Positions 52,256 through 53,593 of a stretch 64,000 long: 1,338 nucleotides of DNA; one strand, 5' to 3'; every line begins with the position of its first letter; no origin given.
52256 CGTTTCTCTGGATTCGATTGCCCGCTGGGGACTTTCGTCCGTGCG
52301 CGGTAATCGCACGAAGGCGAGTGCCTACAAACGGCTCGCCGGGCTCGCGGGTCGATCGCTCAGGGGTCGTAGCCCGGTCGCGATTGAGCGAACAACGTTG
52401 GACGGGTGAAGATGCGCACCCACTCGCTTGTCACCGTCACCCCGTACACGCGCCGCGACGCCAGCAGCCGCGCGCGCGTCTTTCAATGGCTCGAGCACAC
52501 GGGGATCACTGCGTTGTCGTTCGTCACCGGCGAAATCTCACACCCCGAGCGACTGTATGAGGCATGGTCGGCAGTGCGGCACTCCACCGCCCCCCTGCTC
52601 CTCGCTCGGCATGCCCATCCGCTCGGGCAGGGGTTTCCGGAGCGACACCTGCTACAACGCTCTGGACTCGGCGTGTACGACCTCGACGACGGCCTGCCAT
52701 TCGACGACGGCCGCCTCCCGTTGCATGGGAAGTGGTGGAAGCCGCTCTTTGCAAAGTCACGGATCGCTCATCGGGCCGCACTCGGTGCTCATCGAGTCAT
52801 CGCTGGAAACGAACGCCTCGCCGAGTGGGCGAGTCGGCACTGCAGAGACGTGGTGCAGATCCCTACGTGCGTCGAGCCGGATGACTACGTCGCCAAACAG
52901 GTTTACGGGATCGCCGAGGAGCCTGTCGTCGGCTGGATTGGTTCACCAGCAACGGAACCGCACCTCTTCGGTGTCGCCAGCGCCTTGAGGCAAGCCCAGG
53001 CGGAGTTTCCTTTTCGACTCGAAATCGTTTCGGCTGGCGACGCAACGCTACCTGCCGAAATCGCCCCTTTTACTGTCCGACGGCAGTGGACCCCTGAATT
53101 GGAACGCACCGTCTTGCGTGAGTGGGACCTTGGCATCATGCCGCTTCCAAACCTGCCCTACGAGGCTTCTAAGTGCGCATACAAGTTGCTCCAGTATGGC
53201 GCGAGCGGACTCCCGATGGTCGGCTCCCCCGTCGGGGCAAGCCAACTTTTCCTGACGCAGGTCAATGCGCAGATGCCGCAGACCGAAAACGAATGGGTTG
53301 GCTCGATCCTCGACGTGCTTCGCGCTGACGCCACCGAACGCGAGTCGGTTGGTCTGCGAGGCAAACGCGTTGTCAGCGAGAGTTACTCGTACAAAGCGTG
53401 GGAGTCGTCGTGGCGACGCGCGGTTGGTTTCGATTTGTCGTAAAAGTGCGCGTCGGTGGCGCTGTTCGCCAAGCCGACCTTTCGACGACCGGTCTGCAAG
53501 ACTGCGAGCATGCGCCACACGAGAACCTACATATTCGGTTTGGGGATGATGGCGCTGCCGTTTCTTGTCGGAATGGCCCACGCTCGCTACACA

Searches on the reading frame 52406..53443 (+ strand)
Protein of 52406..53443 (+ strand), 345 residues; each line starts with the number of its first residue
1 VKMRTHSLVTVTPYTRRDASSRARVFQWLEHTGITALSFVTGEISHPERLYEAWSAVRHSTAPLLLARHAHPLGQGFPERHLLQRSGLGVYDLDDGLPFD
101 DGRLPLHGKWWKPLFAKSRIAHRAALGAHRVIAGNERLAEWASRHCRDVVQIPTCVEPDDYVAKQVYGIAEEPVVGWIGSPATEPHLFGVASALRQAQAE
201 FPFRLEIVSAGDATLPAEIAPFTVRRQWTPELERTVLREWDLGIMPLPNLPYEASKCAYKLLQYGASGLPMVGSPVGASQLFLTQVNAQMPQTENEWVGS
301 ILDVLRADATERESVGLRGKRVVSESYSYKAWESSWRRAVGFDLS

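Call 47: search_protein_families(library=pfam, proteins=[window:52406-53443:+], max_evalue=0.0001)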
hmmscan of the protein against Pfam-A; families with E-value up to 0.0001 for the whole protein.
window:52406-53443:+ (345 aa): 0 families

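Call 78: search_protein_families(library=pfam, proteins=[window:52406-53443:+], max_evalue=0.01)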
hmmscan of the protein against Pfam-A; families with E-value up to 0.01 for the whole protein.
window:52406-53443:+ (345 aa): 2 families
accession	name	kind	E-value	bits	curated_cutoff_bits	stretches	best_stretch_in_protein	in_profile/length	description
PF13692.12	Glyco_trans_1_4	-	0.00043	21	27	1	173-304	2-139/142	Glycosyl transferases group 1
PF13524.12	Glyco_trans_1_2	-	0.0035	17.8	25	0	254-331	60-137/144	Glycosyl transferase-like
